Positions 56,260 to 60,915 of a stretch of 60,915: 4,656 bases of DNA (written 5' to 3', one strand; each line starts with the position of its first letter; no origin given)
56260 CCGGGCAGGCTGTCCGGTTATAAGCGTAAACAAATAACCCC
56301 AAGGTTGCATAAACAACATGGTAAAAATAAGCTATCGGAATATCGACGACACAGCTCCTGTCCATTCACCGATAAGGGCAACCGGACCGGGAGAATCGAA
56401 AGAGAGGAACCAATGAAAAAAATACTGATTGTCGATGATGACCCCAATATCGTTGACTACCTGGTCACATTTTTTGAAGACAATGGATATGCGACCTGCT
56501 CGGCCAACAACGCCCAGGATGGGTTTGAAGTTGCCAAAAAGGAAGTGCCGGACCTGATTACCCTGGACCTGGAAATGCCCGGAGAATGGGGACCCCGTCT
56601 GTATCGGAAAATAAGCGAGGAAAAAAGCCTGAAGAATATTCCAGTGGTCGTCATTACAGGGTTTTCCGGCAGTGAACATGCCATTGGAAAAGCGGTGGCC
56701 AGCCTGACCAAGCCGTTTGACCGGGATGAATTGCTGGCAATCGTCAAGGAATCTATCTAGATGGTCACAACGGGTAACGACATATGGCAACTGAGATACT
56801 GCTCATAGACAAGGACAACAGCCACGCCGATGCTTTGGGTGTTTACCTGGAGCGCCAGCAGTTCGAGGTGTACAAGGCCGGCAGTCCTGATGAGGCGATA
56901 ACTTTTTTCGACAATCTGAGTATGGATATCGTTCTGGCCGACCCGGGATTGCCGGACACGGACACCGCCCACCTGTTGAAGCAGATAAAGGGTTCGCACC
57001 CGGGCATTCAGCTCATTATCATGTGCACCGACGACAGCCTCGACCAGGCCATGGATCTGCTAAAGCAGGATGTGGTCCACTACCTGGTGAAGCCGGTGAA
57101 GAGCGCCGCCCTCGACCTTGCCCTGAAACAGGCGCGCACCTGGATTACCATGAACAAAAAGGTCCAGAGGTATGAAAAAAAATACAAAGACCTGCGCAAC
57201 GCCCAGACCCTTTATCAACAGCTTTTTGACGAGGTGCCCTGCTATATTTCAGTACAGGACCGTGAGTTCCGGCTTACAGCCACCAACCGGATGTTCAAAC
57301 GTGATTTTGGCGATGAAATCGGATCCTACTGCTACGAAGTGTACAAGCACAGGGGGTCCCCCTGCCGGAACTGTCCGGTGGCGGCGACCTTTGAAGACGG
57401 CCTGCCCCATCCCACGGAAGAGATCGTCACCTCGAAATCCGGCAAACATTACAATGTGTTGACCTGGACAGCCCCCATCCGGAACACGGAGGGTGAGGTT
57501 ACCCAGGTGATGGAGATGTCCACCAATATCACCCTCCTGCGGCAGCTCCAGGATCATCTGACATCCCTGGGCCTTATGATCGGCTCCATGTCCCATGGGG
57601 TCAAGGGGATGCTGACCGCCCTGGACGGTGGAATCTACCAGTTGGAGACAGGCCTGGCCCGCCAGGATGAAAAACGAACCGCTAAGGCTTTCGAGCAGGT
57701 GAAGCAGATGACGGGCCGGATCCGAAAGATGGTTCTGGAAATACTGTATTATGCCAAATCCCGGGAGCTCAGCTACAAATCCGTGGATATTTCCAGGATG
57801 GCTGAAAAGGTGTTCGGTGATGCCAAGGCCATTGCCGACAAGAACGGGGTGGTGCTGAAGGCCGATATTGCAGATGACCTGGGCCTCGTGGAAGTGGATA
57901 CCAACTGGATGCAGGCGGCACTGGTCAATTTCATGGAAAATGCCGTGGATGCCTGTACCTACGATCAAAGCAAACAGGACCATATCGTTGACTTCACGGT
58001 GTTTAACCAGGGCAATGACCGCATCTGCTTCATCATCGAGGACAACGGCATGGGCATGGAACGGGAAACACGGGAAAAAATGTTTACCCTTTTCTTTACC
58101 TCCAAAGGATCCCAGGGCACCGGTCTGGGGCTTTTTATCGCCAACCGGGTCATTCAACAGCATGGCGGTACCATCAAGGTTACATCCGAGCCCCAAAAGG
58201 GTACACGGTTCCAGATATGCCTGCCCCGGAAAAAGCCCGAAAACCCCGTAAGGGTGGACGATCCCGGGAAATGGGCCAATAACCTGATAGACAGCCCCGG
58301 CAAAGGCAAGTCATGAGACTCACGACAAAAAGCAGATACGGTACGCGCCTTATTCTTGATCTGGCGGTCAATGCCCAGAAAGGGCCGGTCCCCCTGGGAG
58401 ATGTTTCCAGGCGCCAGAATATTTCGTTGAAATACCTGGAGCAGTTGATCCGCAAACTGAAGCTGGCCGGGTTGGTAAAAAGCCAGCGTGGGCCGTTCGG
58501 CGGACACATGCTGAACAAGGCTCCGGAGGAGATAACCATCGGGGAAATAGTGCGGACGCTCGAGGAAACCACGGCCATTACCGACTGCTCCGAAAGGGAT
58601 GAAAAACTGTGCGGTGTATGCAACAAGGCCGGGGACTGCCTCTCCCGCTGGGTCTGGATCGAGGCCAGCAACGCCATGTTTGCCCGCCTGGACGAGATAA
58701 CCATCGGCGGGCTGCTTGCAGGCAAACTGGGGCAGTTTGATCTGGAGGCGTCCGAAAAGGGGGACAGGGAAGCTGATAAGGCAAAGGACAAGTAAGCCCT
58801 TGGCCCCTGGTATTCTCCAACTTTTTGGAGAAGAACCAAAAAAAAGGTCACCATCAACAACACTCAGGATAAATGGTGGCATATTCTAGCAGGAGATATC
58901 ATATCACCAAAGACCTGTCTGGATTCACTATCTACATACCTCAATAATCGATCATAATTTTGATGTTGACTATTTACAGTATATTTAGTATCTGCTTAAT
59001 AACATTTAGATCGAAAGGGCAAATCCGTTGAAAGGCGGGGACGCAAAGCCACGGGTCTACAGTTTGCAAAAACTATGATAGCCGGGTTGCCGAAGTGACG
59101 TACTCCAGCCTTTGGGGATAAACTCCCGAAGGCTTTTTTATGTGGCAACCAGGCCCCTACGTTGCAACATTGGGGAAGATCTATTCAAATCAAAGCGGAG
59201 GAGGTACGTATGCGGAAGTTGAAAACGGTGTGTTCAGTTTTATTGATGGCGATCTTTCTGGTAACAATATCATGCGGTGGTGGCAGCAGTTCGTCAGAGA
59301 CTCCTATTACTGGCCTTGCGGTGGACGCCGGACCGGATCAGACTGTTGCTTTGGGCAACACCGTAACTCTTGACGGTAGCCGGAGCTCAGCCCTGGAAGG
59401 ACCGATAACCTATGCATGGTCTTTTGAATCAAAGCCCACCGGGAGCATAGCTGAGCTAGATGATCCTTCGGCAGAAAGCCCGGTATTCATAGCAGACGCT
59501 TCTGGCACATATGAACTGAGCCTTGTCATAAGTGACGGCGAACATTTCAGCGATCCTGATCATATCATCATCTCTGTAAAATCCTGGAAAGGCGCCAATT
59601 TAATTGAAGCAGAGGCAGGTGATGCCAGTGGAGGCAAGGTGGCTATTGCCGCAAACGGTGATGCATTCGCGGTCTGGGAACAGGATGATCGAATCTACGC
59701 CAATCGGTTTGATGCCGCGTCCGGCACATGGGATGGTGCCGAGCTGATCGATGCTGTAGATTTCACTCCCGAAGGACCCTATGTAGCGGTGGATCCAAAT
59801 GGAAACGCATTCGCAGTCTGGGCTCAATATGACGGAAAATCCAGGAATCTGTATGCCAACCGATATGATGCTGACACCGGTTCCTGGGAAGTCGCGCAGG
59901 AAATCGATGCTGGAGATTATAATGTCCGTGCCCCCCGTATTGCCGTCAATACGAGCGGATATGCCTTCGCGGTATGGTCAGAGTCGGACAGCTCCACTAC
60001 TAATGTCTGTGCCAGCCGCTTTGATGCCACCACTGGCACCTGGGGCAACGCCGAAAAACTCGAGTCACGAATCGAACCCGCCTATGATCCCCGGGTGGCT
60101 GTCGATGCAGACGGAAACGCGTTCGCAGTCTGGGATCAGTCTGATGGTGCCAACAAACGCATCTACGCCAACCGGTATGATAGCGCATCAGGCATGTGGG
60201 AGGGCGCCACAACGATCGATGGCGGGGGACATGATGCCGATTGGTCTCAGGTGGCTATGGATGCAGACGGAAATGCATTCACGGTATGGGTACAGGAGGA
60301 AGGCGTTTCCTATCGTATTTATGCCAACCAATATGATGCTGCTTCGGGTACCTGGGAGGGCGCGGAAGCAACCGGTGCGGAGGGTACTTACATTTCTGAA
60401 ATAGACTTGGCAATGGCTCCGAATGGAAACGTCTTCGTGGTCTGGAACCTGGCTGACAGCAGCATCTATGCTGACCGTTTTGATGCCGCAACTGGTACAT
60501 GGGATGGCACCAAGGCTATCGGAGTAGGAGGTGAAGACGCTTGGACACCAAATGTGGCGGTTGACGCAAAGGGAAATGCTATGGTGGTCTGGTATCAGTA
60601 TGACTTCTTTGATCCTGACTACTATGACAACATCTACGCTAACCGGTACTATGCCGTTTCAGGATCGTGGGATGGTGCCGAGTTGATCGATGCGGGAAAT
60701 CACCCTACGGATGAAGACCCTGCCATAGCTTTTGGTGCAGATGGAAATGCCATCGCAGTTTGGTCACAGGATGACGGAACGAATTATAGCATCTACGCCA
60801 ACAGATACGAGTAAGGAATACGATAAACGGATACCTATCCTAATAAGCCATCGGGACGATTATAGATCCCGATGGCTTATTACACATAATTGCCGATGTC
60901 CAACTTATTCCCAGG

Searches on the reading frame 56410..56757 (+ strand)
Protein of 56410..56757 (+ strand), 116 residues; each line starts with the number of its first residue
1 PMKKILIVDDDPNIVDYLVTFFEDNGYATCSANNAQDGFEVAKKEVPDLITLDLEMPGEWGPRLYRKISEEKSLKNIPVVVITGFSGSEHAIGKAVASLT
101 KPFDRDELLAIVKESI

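Call 23: search_protein_families(library=pfam, proteins=[window:56410-56757:+], max_evalue=0.00001)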
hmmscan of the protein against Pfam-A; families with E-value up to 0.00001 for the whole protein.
window:56410-56757:+ (116 aa): 1 family
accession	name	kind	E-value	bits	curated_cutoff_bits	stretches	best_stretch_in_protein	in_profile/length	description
PF00072.30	Response_reg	-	6.6e-23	81.4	30.2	1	5-112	1-110/111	Response regulator receiver domain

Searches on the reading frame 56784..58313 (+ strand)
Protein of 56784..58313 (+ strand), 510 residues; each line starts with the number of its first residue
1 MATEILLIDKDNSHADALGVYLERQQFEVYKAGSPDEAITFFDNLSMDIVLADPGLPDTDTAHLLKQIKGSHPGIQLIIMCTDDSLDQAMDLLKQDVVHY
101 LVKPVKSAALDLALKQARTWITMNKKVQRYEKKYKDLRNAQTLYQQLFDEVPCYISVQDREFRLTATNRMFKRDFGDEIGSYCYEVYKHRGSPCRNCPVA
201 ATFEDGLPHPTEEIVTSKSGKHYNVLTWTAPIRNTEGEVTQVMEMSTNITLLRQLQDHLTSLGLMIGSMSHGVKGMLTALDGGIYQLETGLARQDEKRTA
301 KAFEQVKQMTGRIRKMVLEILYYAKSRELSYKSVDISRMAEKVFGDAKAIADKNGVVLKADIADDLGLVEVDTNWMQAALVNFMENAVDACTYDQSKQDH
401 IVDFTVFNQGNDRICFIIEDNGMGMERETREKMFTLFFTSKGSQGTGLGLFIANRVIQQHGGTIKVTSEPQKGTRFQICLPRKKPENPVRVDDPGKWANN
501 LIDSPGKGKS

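Call 9: search_protein_families(library=pfam, proteins=[window:56784-58313:+], max_evalue=0.01)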
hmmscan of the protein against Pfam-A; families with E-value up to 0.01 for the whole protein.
window:56784-58313:+ (510 aa): 6 families
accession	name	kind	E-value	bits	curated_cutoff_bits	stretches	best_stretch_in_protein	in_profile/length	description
PF02518.31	HATPase_c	-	3e-23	82.8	26.4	1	372-483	2-110/111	Histidine kinase-, DNA gyrase B-, and HSP90-like ATPase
PF00072.30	Response_reg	-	5.7e-15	55.9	30.2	1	5-113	1-109/111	Response regulator receiver domain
PF08448.16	PAS_4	-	9.6e-06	26.2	23.1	1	148-253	1-109/110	PAS fold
PF13426.13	PAS_9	-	1.8e-05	25.4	27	1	156-250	5-102/103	PAS domain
PF14501.12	HATPase_c_5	-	3.8e-05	24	22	1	379-470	9-92/102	GHKL domain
PF13589.12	HATPase_c_3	-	0.0048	17.4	25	0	376-459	3-86/137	Histidine kinase-, DNA gyrase B-, and HSP90-like ATPase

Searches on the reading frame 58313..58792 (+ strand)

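Call 9: search_protein_families(library=pfam, proteins=[window:58313-58792:+], max_evalue=0.01)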
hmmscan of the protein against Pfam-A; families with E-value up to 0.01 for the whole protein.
window:58313-58792:+ (160 aa): 1 family
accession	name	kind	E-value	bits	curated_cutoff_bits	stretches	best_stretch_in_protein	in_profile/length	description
PF02082.26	Rrf2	-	5.1e-36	124.2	30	1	3-135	1-130/132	Iron-dependent Transcriptional regulator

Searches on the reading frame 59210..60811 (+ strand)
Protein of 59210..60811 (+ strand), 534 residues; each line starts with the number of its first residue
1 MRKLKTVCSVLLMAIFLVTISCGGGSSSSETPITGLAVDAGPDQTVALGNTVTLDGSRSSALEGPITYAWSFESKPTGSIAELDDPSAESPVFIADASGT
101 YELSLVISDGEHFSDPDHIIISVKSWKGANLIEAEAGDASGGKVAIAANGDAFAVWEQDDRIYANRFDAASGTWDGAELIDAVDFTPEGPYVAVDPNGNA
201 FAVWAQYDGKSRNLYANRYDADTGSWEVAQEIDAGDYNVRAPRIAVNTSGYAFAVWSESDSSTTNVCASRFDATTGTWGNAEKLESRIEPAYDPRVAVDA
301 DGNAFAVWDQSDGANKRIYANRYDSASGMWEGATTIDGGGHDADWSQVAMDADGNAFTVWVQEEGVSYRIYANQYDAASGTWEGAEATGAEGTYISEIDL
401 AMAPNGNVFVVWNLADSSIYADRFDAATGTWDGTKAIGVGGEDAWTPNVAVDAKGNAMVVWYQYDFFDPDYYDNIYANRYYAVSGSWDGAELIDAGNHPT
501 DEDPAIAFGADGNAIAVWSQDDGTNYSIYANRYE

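Call 9: search_protein_families(library=pfam, proteins=[window:59210-60811:+], max_evalue=0.01)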
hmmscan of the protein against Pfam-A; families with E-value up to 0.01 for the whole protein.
window:59210-60811:+ (534 aa): 3 families
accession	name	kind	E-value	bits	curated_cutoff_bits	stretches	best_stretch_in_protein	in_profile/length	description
PF22352.2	K319L-like_PKD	-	2.5e-09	37.5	27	1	40-123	1-84/84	K319L-like, PKD domain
PF15892.11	BNR_4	-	0.00014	21.7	27.3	1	210-488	9-265/272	BNR repeat-containing family member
PF18911.6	PKD_4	-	0.00022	21.6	27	1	38-113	6-74/85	PKD domain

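Call 10: search_protein_families(library=ncbifam, proteins=[window:59210-60811:+], max_evalue=0.01)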
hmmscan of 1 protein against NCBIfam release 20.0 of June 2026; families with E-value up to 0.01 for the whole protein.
window:59210-60811:+ (534 aa): 2 families
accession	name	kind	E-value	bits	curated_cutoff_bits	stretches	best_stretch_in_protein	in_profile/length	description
NF053835.1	PDIAV_lipo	equivalog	1.7e-15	57.4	90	2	190-272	43-123/458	PDIAV motif-containing lipoprotein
NF058595.1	invert_tail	domain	0.0072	16.6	37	0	3-35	53-85/113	lipo-invert putative C-terminal anchoring domain-containing protein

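Call 11: find_homologous_proteins(query=window:59210-60811:+, max_evalue=0.00001)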
Query window:59210-60811:+ (534 aa): 347 proteins with E <= 0.00001 among 8000 candidates; the best 120 are listed.
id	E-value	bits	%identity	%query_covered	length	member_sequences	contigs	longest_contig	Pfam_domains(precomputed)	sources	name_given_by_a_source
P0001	0.0e+0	1199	100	100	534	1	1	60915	PF22352.3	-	-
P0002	1.3e-138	482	48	21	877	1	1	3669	PF21027.4,PF22352.3,PF17963.8,PF22675.3,PF02010.22,PF18911.7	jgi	-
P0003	4.4e-138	480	43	77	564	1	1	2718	PF13205.13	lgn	-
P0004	6.9e-137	476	42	77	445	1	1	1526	PF15892.12,PF06739.18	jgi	-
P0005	1.4e-132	462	49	97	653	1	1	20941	PF23657.2,PF22352.3,PF15892.12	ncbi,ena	-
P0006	1.2e-129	452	50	96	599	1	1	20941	PF23657.2,PF22352.3,PF15892.12,PF18911.7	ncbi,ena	-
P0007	5.3e-115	404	37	80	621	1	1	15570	-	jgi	-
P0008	3.4e-111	391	40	84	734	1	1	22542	PF22352.3,PF18911.7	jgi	jgi:hypothetical protein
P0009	8.1e-109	383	51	16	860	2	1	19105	PF21027.4,PF22352.3,PF17963.8,PF17803.8,PF18911.7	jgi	jgi:hypothetical protein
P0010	2.1e-106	375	41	77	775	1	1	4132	PF13205.13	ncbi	-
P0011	4.7e-104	368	42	69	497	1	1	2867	PF13205.13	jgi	jgi:hypothetical protein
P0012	5.9e-100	354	39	23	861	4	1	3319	PF21027.4,PF22352.3,PF17963.8,PF18911.7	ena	-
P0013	3.0e-99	352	39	82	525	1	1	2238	PF17963.8,PF09142.18,PF17892.8,PF17803.8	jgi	jgi:hypothetical protein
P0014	2.5e-98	349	33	80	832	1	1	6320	PF03549.20,PF02617.23,PF15892.12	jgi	jgi:hypothetical protein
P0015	1.0e-97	347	33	83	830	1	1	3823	PF03319.20,PF02617.23,PF15892.12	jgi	jgi:microcompartment protein CcmK/EutM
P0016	4.1e-92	328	39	77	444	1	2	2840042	-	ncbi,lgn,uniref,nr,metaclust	ncbi:hypothetical protein [Desulfatitalea tepidiphila]|uniref:hypothetical protein n=1 Tax=Desulfati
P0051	2.9e-76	276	37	100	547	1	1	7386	-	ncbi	-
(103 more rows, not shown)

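Call 13: find_encoding_contigs(protein=P0005, flank=10000, max_places=3)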
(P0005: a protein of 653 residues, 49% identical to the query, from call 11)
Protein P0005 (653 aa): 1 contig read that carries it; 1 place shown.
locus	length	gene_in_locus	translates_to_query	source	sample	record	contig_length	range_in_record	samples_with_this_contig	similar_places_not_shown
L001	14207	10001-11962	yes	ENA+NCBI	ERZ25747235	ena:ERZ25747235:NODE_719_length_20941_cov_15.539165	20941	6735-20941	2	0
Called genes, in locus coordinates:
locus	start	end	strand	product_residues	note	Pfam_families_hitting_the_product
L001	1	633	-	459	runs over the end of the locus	PF00933:Glyco_hydro_3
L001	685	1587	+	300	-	PF02881:SRP54_N, PF13604:AAA_30 (weak), PF00448:SRP54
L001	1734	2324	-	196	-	-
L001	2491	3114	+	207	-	-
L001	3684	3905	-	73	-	-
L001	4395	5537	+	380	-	PF00266:Aminotran_5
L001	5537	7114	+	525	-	PF00389:2-Hacid_dh, PF02826:2-Hacid_dh_C, PF07991:KARI_N (weak), PF19304:PGDH_inter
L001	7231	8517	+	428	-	PF00709:Adenylsucc_synt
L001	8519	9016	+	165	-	PF07238:PilZ, PF21352:Zn_ribbon_Thio2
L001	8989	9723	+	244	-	PF18912:DZR_2, PF00156:Pribosyltran (weak)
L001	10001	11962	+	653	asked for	PF23657:DUF7151, PF22352:K319L-like_PKD, PF15892:BNR_4 (faint)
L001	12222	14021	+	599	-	PF23657:DUF7151, PF18911:PKD_4 (weak), PF22352:K319L-like_PKD, PF15892:BNR_4 (faint)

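Call 14: find_related_loci(query=window:59210-60811:+, collection=genome_contigs, flank=3000)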
Query window:59210-60811:+ (534 aa) in genome_contigs; peptide patterns used: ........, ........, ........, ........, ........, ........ (x = any residue, [..] = any of these).
20 stretches matched a pattern; 3 encode a relative of the query (tblastn E <= 1e-3); 3 distinct loci.
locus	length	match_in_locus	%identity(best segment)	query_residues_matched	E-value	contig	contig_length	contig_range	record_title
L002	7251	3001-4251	40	3-192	8e-23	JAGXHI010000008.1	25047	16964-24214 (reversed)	MAG: Desulfuromonadales bacterium isolate LH_M59 k141_316456, whole genome shotgun sequence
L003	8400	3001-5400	46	27-138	1e-15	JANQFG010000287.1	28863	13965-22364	MAG: bacterium isolate PL23a_bin.76 k99_1918478, whole genome shotgun sequence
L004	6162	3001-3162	44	190-534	1e-7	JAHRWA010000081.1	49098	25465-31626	MAG: Pseudomonadales bacterium isolate DC_out160 k91_4555265, whole genome shotgun sequence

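Call 16: find_encoding_contigs(protein=P0016, flank=3000, max_places=2)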
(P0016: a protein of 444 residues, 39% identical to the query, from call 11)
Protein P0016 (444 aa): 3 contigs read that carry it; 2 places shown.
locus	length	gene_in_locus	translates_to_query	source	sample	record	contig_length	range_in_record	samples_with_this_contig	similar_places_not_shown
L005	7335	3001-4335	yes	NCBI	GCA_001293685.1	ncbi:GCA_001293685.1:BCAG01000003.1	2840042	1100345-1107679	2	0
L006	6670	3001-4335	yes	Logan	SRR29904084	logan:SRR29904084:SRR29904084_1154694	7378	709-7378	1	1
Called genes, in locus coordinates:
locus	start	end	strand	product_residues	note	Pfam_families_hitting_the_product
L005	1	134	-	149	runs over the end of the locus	PF01807:Zn_ribbon_DnaG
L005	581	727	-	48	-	-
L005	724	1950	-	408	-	PF14659:Phage_int_SAM_3 (weak), PF00589:Phage_integrase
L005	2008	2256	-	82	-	-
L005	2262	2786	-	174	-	-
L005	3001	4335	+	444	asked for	-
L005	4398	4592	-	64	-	-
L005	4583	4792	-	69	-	-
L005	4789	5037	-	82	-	-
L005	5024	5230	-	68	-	-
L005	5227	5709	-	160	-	-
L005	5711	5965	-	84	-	PF01381:HTH_3, PF13560:HTH_31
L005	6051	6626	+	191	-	-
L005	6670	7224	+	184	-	-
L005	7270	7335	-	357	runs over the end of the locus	PF04313:HSDR_N, PF13588:HSDR_N_2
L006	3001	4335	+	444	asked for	-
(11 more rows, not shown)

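Call 17: find_encoding_contigs(protein=P0051, flank=3000, max_places=2)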
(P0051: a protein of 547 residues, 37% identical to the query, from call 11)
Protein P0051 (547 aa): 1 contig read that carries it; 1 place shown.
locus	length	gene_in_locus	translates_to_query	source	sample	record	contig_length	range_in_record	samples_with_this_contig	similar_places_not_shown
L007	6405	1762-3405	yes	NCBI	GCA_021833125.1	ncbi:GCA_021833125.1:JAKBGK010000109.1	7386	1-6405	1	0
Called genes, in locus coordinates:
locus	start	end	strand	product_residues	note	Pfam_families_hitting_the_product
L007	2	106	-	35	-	?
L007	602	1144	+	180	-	PF12680:SnoaL_2, PF14534:DUF4440 (weak), PF07366:SnoaL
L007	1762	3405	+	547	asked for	-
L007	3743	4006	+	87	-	PF02604:PhdYeFM_antitox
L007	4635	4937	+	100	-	PF04365:BrnT_toxin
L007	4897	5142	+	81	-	-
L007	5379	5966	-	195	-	PF08818:DUF1801, PF13376:OmdA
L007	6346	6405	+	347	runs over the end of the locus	?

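Call 51: predict_structure(alignment_id=A1)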
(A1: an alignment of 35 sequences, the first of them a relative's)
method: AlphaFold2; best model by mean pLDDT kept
length: 534 residues; sequences in the alignment: 35
mean_pLDDT: 83.6   pTM: 0.81
mean pLDDT of the five models: 83.6, 82.7, 82.6, 82.3, 81.1
residues with pLDDT >= 90: 331; 70-90: 80; 50-70: 72; < 50: 51
segments of 3 or more residues with pLDDT < 50: 1-3, 23-40, 47-53, 55-62, 73-75, 77-81
pLDDT, mean of each block of 10 residues (from residue 1): 61 65 41 39 46 47 53 49 55 54 57 52 81 89 96 96 97 96 89 98 95 97 97 88 98 96 94 97 90 97 98 95 97 91 96 97 93 97 89 90 97 92 96 91 91 96 79 90 88 80 89 95 92 94
secondary structure, 60 per line:
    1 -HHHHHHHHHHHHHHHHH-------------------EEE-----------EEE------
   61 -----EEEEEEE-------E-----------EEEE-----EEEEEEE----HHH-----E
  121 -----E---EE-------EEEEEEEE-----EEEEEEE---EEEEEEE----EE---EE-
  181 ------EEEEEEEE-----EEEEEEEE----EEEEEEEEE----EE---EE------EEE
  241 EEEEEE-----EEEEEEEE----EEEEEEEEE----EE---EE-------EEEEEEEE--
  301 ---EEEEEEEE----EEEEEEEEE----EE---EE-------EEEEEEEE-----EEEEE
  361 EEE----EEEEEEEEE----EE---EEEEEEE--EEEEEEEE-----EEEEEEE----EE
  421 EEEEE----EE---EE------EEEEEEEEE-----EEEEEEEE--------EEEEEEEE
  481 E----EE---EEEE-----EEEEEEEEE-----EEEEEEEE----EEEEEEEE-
elements in order: H2-18 E38-40 E52-54 E66-72 E92-95 E101-107 E139-146 E152-158 E162-168 E187-194 E200-207 E212-220 E238-246 E252-259 E264-272 E291-298 E304-311 E316-324 E343-350 E356-363 E368-376 E386-392 E395-402 E408-414 E419-425 E443-451 E457-464 E473-481 E491-494 E500-508 E514-521 E526-533

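Call 55: fold_search(model_id=the predicted structure, library=pdb)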
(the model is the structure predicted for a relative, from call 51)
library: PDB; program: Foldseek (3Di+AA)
matches with E <= 10: 1270; with E <= 0.001: 826
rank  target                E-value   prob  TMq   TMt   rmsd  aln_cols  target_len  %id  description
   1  6rg2_B                2.6e-14  1.00  0.48  0.70   5.8       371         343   15  Photorhabdus laumondii lectin PLL2 in complex with 3-O-methyl-D-glucose (released 2020-07-01)
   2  8q83_A                4.0e-14  1.00  0.49  0.72   7.7       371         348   16  Photorhabdus laumondii lectin PLL5 in complex with alpha-methyl-fucoside (released 2025-03-05)
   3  6rg2_A                5.1e-14  1.00  0.46  0.68   7.1       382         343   15  Photorhabdus laumondii lectin PLL2 in complex with 3-O-methyl-D-glucose (released 2020-07-01)
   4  6fhx_A                6.8e-14  1.00  0.46  0.67   6.8       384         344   15  Photorhabdus asymbiotica lectin (PHL) in complex with synthetic C-fucoside (released 2019-01-30)
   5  8q83_B                7.4e-14  1.00  0.47  0.69   7.2       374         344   17  Photorhabdus laumondii lectin PLL5 in complex with alpha-methyl-fucoside (released 2025-03-05)
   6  6gxs_B                8.6e-14  1.00  0.49  0.69   5.2       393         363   14  Crystal structure of CV39L lectin from Chromobacterium violaceum at 1.8 A resolution (released 2019-12-04)
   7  8q83_C                1.0e-13  1.00  0.48  0.72   5.4       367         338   17  Photorhabdus laumondii lectin PLL5 in complex with alpha-methyl-fucoside (released 2025-03-05)
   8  6gxs_C                1.1e-13  1.00  0.49  0.69   5.4       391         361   15  Crystal structure of CV39L lectin from Chromobacterium violaceum at 1.8 A resolution (released 2019-12-04)
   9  6rgr                  1.3e-13  1.00  0.46  0.68   6.2       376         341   15  Photorhabdus asymbiotica lectin PHL in complex with L-rhamnose (released 2020-07-01)
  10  6rfz                  1.8e-13  1.00  0.46  0.69   6.2       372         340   16  Photorhabdus laumondii lectin PLL2 in complex with D-glucose (released 2020-07-01)
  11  6gxs_A                2.1e-13  1.00  0.52  0.73   4.9       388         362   14  Crystal structure of CV39L lectin from Chromobacterium violaceum at 1.8 A resolution (released 2019-12-04)
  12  8q83_D                2.2e-13  1.00  0.48  0.71   5.4       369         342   17  Photorhabdus laumondii lectin PLL5 in complex with alpha-methyl-fucoside (released 2025-03-05)
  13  5mxe                  2.5e-13  1.00  0.46  0.68   7.1       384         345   15  Photorhabdus asymbiotica lectin (PHL) in free form (released 2017-08-09)
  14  8q82_A                2.8e-13  1.00  0.48  0.72   5.9       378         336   17  Photorhabdus laumondii lectin PLL4 in complex with alpha-methyl-fucoside (released 2025-03-05)
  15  5mxh                  3.5e-13  1.00  0.48  0.70   5.6       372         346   15  Photorhabdus asymbiotica lectin (PHL) in complex with D-galactose (released 2017-08-09)
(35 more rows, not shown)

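Call 66: search_protein_families(library=pfam, alignment_id=A2, max_evalue=0.00001)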
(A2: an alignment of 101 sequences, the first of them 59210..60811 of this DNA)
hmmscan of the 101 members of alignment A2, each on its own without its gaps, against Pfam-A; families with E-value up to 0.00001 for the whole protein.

A. member 1, window:59210-60811:+ (534 aa): 1 family
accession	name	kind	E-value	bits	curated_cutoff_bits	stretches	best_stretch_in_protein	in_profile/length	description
PF22352.2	K319L-like_PKD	-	2.5e-09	37.5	27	1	40-123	1-84/84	K319L-like, PKD domain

B. families by the number of members that match (of 101 scanned): 50 families (the first 25 are shown)
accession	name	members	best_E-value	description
PF00072.30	Response_reg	10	2.1e-25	Response regulator receiver domain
PF17957.7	Big_7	8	7.1e-66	Bacterial Ig domain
PF19077.6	Big_13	7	9.9e-14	Bacterial Ig-like domain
PF07833.16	Cu_amine_oxidN1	4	2.2e-26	Copper amine oxidase N-terminal domain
PF00041.27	fn3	4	9.8e-25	Fibronectin type III domain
PF00082.27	Peptidase_S8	3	2.4e-50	Subtilase family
PF13385.13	Laminin_G_3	3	4.1e-31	Concanavalin A-like lectin/glucanases superfamily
PF01841.26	Transglut_core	3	4e-25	Transglutaminase-like superfamily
PF00188.32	CAP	3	5.1e-20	Cysteine-rich secretory protein family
PF09136.16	Glucodextran_B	3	1.7e-17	Glucodextranase, domain B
PF05548.17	Peptidase_M11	3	1.7e-14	Gametolysin peptidase M11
PF01835.25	MG2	3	4.7e-10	MG2 domain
PF04397.21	LytTR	2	1.3e-21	LytTr DNA-binding domain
PF00691.25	OmpA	2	1.4e-21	OmpA family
PF13750.12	Big_3_3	2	2.2e-15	Bacterial Ig-like domain (group 3)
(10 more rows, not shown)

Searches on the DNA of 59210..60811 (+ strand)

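Call 15: search_rna_families(sources=[L001, L002, L003, L004], threshold=gathering)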
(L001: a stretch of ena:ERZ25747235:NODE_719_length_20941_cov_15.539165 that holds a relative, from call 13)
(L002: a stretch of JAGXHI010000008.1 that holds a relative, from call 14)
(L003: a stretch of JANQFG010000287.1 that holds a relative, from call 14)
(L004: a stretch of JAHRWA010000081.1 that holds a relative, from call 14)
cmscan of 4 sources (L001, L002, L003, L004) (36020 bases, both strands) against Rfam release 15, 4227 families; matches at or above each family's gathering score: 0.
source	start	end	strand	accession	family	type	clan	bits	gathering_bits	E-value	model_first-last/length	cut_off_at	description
